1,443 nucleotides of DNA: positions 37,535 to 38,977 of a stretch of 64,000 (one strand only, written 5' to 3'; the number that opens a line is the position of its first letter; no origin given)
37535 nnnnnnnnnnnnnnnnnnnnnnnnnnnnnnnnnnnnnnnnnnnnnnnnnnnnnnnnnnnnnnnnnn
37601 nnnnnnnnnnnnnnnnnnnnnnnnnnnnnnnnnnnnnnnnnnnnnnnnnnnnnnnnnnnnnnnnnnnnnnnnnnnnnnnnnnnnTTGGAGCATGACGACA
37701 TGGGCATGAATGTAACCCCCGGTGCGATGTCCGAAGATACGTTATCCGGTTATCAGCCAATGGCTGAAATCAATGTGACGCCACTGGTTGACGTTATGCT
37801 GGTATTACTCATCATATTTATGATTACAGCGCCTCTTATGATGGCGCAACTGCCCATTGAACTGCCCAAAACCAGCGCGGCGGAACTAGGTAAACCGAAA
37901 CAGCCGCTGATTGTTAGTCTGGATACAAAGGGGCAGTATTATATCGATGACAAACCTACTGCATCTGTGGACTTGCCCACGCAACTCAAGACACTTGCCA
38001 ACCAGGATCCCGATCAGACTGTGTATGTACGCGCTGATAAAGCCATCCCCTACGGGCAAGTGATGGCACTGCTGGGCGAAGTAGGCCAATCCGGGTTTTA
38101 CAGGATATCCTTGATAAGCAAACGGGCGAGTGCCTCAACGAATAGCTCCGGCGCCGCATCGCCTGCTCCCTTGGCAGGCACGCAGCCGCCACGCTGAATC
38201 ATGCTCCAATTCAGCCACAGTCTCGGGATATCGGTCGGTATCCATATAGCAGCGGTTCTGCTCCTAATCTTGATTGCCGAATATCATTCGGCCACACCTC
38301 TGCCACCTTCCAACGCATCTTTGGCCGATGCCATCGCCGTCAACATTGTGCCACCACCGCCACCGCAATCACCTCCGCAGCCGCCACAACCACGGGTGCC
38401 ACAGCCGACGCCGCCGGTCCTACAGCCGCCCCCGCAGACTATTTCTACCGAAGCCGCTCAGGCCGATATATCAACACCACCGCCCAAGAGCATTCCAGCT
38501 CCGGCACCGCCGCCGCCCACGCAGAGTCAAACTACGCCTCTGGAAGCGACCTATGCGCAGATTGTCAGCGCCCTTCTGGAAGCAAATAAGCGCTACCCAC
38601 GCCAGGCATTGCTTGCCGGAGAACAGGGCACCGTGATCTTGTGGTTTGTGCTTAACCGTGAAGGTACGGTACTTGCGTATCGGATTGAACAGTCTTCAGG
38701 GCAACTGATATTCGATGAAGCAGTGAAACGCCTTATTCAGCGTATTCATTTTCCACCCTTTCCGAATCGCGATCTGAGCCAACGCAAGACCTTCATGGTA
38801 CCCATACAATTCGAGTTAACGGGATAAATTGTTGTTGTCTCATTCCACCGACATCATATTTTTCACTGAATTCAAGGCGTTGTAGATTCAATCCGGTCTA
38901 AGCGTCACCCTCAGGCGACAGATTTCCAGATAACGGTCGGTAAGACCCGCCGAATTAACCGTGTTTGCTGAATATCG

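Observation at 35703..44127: A self-contained sigma54 regulon on a mobile island: four -24/-12 promoters, TGTC-N10-GACA sites and a GlrK/QseG/GlrR-like triad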

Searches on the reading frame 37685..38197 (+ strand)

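Call 6: search_protein_families(library=pfam, proteins=[window:37685-38197:+], max_evalue=0.01)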
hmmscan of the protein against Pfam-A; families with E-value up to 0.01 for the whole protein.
window:37685-38197:+ (170 aa): 1 family
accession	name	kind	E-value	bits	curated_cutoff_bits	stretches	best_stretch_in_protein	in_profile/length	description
PF02472.21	ExbD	-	5.2e-33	114.3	25.4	1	25-145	4-125/128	Biopolymer transport protein ExbD/TolR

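Call 7: search_protein_families(library=ncbifam, proteins=[window:37685-38197:+], max_evalue=0.01)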
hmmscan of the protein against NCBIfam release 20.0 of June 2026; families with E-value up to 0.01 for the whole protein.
window:37685-38197:+ (170 aa): 5 families
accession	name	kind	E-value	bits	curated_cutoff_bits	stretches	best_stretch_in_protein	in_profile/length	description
TIGR02801.1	tolR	equivalog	1.5e-36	125.9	127.3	1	26-145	2-128/129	protein TolR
NF008429.0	PRK11267.1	equivalog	1.1e-29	103.3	216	1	22-150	11-139/141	TonB system transport protein ExbD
TIGR02803.1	ExbD_1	equivalog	7.8e-29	100.3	152.95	1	27-145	2-120/122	TonB system transport protein ExbD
NF008248.0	PRK11024.1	equivalog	4.5e-15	56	162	1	27-145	14-139/142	colicin uptake protein TolR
TIGR02804.1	ExbD_2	equivalog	1.1e-11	45.2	123.45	1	28-126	3-100/121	TonB system transport protein ExbD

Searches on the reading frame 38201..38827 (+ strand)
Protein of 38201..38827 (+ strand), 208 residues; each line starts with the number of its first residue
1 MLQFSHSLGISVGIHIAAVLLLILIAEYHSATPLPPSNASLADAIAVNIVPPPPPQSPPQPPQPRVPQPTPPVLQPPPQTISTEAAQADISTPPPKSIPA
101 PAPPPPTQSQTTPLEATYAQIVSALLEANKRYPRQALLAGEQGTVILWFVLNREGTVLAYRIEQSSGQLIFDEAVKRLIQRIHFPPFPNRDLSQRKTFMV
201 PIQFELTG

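Call 6: search_protein_families(library=pfam, proteins=[window:38201-38827:+], max_evalue=0.01)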
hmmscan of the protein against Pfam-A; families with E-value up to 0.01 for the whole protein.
window:38201-38827:+ (208 aa): 2 families
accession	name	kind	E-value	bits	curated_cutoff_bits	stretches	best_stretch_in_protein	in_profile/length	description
PF03544.19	TonB_C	-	2.6e-16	60.3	24.6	1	129-206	2-79/79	Gram-negative bacterial TonB protein C-terminal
PF13103.11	TonB_2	-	3.2e-10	40.4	22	1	117-192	3-77/85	TonB C terminal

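Call 7: search_protein_families(library=ncbifam, proteins=[window:38201-38827:+], max_evalue=0.01)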
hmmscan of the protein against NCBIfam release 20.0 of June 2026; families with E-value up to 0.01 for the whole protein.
window:38201-38827:+ (208 aa): 3 families
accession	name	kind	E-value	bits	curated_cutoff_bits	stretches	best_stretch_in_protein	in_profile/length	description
TIGR01352.1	tonB_Cterm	subfamily_domain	3.7e-16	59.2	27.1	1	130-206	1-75/76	TonB family protein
TIGR02794.1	tolA_full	equivalog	6.3e-07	29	59.45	0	7-87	3-82/362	cell envelope integrity protein TolA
NF038079.1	TonB_sider_MxcH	equivalog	5.6e-05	21.4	925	1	128-205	8-84/792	TonB-dependent siderophore myxochelin receptor MxcH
